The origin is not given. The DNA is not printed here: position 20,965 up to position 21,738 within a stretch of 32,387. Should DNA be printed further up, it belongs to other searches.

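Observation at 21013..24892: Four-gene TonB-dependent module with an HMA lipoprotein and two uncharacterised His-rich partners (best candidate for an undescribed system)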

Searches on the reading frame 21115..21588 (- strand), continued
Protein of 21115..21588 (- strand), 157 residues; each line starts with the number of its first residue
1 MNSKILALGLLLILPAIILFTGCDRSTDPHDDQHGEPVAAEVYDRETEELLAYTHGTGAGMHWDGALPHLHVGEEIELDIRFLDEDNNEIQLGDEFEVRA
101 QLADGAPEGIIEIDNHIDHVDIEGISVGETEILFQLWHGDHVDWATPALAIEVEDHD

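Call 71: search_protein_families(library=pfam, proteins=[L016:8536-9918:+, L016:9908-10771:+, L016:10786-11946:+, L016:6190-7278:+, L016:5414-6649:+, L016:11977-14148:+, L014:6642-7301:-, L014:7332-7787:+, L014:8494-9969:-, L014:5822-6799:-], max_evalue=0.0001)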
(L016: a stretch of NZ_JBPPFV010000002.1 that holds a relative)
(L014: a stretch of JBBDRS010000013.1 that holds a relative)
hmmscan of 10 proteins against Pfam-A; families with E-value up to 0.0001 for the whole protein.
L016:8536-9918:+ (460 aa): 1 family
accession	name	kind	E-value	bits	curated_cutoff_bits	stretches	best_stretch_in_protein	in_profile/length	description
PF01297.22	ZnuA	-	7.9e-40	137.4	29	1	37-398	2-217/263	Zinc-uptake complex component A periplasmic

L016:9908-10771:+ (287 aa): 2 families
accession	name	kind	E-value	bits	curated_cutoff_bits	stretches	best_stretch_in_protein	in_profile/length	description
PF00005.33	ABC_tran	-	1.1e-33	117.2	25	1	61-208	1-136/137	ABC transporter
PF13304.12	AAA_21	-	7.6e-10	39.8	27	0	74-97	2-25/304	AAA domain, putative AbiEii toxin, Type IV TA system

L016:10786-11946:+ (386 aa): 1 family
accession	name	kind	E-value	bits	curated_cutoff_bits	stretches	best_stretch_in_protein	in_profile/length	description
PF00950.22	ABC-3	-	2.9e-53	181.5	20.1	1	105-376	2-257/258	ABC 3 transport family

L016:6190-7278:+ (362 aa): 0 families

L016:5414-6649:+ (411 aa): 1 family
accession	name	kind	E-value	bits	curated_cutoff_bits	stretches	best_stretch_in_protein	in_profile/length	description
PF03631.20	Virul_fac_BrkB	-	3.3e-40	138.8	33.7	1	42-276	2-253/259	Virulence factor BrkB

L016:11977-14148:+ (723 aa): 6 families
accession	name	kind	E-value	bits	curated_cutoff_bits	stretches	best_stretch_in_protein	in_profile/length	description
PF13549.11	ATP-grasp_5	-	1.4e-76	257.1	27.6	1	499-710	11-221/221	ATP-grasp domain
PF13607.11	Succ_CoA_lig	-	7.3e-53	178.5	27.4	1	168-305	1-138/138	Succinyl-CoA ligase like flavodoxin domain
PF13380.12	CoA_binding_2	-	5.1e-25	88.6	22.8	1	29-151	2-114/116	CoA binding domain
PF02629.25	CoA_binding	-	4.2e-10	40.7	22.3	1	27-116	3-97/97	CoA binding domain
PF19045.5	Ligase_CoA_2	-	8e-08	32.9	23.7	1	316-448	1-138/162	Ligase-CoA domain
PF08442.15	ATP-grasp_2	-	8.2e-05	22.7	29.5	0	502-695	6-201/202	ATP-grasp domain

L014:6642-7301:- (219 aa): 0 families

L014:7332-7787:+ (151 aa): 0 families

L014:8494-9969:- (491 aa): 2 families
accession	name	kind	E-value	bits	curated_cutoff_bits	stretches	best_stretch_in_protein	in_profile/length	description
PF00199.24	Catalase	-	1.7e-185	617.1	25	1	15-392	1-381/383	Catalase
PF06628.17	Catalase-rel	-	4.6e-17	62.4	30.1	1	424-486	3-65/65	Catalase-related immune-responsive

L014:5822-6799:- (325 aa): 0 families

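Call 91: search_protein_families(library=pfam, proteins=[P0091, P0049, P0111, P0072, P0026, P0034, P0053, P0017], max_evalue=10)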
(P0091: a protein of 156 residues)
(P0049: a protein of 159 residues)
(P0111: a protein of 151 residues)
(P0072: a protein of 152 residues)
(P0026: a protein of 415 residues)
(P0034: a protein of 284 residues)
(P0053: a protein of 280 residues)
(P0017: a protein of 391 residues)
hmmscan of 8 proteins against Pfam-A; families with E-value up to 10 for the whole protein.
P0091 (156 aa): 0 families

P0049 (159 aa): 0 families

P0111 (151 aa): 0 families

P0072 (152 aa): 1 family
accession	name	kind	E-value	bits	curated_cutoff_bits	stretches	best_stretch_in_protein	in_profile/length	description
PF10518.14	TAT_signal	-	0.084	13.3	22.7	1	4-20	3-19/21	TAT (twin-arginine translocation) pathway signal sequence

P0026 (415 aa): 7 families
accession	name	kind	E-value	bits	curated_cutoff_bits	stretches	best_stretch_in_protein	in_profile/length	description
PF23893.1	Y4YQ_C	-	2.6e-06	27.5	27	3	312-334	7-30/53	Uncharacterised protein Y4YQ C-terminal domain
PF13067.11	DUF3930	-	0.00053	20.1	25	2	170-186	8-24/51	Protein of unknown function (DUF3930)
PF13973.12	DUF4222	-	0.1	12.6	27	0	237-257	12-30/53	Domain of unknown function (DUF4222)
PF04016.18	DUF364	-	0.11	12.5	23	0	353-386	72-106/147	Putative heavy-metal chelation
PF16530.11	IHHNV_capsid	-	0.15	11.6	25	1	236-286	211-261/323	Infectious hypodermal and haematopoietic necrosis virus, capsid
PF08942.16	DUF1919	-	0.17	11.8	25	1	260-290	37-67/196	Domain of unknown function (DUF1919)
PF07634.16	RtxA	-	0.24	12.4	20.8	0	199-208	4-13/18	RtxA repeat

P0034 (284 aa): 7 families
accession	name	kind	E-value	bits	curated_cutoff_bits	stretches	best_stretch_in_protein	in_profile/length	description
PF04312.18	DUF460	-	0.011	15.9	28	1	99-137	34-70/135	Protein of unknown function (DUF460)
PF13629.12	T2SS-T3SS_pil_N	-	0.022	14.9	23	1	245-264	37-57/72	Pilus formation protein N terminal region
PF17991.7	Thioredoxin_10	-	0.042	14.8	27.1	0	86-143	35-90/142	Thioredoxin like C-terminal domain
PF15588.11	Imm10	-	0.064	13.9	28.6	1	70-131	24-85/105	Immunity protein 10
PF25682.1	Phage_VG64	-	0.14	12.3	27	1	1-33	1-33/127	Mycobacterium phage VG64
PF14426.11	Imm2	-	0.17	12.4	35.7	1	176-200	12-35/60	Immunity protein Imm2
PF18348.7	SH3_16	-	0.72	10.1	25.8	0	116-133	16-33/49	Bacterial dipeptidyl-peptidase Sh3 domain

P0053 (280 aa): 3 families
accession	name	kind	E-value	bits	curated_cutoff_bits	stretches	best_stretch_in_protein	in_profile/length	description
PF15418.12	DUF4625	-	6.7e-29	101.3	27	1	18-147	2-130/131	Domain of unknown function (DUF4625)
PF17957.7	Big_7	-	0.0035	18.4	24.1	1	32-68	1-37/70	Bacterial Ig domain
PF19077.6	Big_13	-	0.19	12.7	27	1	118-139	70-91/102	Bacterial Ig-like domain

P0017 (391 aa): 18 families
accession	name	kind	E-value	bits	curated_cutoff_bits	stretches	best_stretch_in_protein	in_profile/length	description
PF24991.2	Ig_NUP210_4th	-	3.8e-08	33.4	25.2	3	306-368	6-67/79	NUP210 forth Ig-like domain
PF18914.6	DUF5666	-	0.00037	21.2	27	0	302-327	35-56/60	Domain of unknown function (DUF5666)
PF08402.16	TOBE_2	-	0.00049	20.6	21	3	295-339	27-71/76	TOBE domain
PF23843.2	DUF7210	-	0.0015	18.5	27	3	62-79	8-25/38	Domain of unknown function (DUF7210)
PF12098.13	DUF3574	-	0.0037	17.5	25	0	98-143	26-71/103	Protein of unknown function (DUF3574)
PF21838.2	DUF6897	-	0.016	15.3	23.9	0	207-222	15-30/58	Domain of unknown function (DUF6897)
PF18419.6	ATP-grasp_6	-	0.019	15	25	0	314-329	19-34/54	ATP-grasp-like domain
PF01825.27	GPS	-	0.026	15.5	22.5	0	372-389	5-25/45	GPCR proteolysis site, GPS, motif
PF01938.26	TRAM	-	0.041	14.2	21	0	71-92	3-24/61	TRAM domain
PF14408.11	Actino_peptide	-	0.042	14.4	25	0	317-338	19-40/58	Ribosomally synthesised peptide in actinomycetes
PF14765.12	PS-DH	-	0.055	13.4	23.7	0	283-328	104-150/166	Polyketide synthase dehydratase N-terminal domain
PF13953.12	PapC_C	-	0.06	13.6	27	0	40-59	11-29/66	PapC C-terminal domain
PF20650.2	DUF6810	-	0.1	12.9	25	0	298-333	26-61/141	Family of unknown function (DUF6810)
PF04716.19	ETC_C1_NDUFA5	-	0.14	12.4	27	0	52-74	40-62/67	ETC complex I subunit conserved region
PF10382.14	ZGRF1-like_N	-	0.21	12.3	23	0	137-168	19-49/80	DNA helicase ZGRF1-like, N-terminal domain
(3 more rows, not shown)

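Call 95: find_encoding_contigs(protein=P0049, flank=6000, max_places=2)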
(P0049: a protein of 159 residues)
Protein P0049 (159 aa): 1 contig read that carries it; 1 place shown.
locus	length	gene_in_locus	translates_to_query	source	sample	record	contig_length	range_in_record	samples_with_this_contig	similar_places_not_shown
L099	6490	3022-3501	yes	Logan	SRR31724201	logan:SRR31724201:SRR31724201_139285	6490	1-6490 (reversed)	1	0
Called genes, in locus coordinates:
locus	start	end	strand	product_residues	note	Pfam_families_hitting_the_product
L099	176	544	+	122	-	-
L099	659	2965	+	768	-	PF13620:CarboxypepD_reg, PF13715:CarbopepD_reg_2, PF07715:Plug, PF00593:TonB_dep_Rec_b-barrel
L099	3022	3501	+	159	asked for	-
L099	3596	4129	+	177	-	PF08002:DUF1697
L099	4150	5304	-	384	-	PF00266:Aminotran_5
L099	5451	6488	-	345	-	?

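Call 96: find_encoding_contigs(protein=P0091, flank=6000, max_places=2)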
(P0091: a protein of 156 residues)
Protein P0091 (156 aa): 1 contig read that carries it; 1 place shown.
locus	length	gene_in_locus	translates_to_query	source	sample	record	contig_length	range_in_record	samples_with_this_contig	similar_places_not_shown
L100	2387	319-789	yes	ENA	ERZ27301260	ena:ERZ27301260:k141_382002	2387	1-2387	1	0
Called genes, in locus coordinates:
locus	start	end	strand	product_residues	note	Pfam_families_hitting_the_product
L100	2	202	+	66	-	?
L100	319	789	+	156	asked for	-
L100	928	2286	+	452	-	PF01297:ZnuA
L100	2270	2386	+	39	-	?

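Call 98: find_encoding_contigs(protein=P0081, flank=6000, max_places=2)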
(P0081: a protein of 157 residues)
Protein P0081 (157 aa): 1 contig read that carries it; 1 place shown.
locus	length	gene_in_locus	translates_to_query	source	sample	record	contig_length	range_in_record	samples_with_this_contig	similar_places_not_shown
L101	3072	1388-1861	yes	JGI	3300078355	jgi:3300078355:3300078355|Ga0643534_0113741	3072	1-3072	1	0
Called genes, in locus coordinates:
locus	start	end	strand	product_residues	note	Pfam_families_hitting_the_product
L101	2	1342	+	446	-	?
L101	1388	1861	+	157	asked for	-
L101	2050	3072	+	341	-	?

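Call 99: find_encoding_contigs(protein=P0053, flank=6000, max_places=2)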
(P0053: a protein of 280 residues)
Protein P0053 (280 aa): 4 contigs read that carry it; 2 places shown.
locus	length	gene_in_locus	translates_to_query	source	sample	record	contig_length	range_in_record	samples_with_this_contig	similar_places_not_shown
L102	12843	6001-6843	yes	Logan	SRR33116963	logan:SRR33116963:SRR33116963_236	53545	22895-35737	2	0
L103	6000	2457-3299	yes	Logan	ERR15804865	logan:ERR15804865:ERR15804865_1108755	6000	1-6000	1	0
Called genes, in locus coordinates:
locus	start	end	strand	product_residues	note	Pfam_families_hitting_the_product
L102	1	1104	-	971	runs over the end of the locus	PF00933:Glyco_hydro_3, PF00144:Beta-lactamase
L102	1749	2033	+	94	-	-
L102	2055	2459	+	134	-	PF19643:DUF6146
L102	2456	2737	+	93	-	PF20584:DUF6787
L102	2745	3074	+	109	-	-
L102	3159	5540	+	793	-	PF13620:CarboxypepD_reg (weak), PF13715:CarbopepD_reg_2, PF07715:Plug, PF00593:TonB_dep_Rec_b-barrel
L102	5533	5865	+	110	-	-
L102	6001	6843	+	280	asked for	PF15418:DUF4625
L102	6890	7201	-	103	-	-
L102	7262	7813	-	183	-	PF01625:PMSR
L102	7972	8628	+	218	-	PF00005:ABC_tran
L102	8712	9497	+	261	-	PF09674:DUF2400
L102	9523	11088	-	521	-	PF12072:RNase_Y_N, PF00013:KH_1 (weak), PF01966:HD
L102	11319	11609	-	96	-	PF05164:ZapA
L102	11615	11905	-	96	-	-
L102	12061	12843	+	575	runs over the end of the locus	PF01551:Peptidase_M23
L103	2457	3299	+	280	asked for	PF15418:DUF4625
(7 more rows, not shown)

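Call 110: find_encoding_contigs(protein=P0007, flank=3000, max_places=2)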
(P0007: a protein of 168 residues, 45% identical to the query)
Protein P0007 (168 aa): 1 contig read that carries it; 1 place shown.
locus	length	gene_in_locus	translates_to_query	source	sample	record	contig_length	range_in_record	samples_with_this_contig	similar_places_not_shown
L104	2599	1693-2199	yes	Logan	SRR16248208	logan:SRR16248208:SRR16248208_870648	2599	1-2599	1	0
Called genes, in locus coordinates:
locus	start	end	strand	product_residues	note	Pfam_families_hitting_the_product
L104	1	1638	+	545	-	?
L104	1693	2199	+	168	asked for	-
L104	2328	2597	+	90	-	?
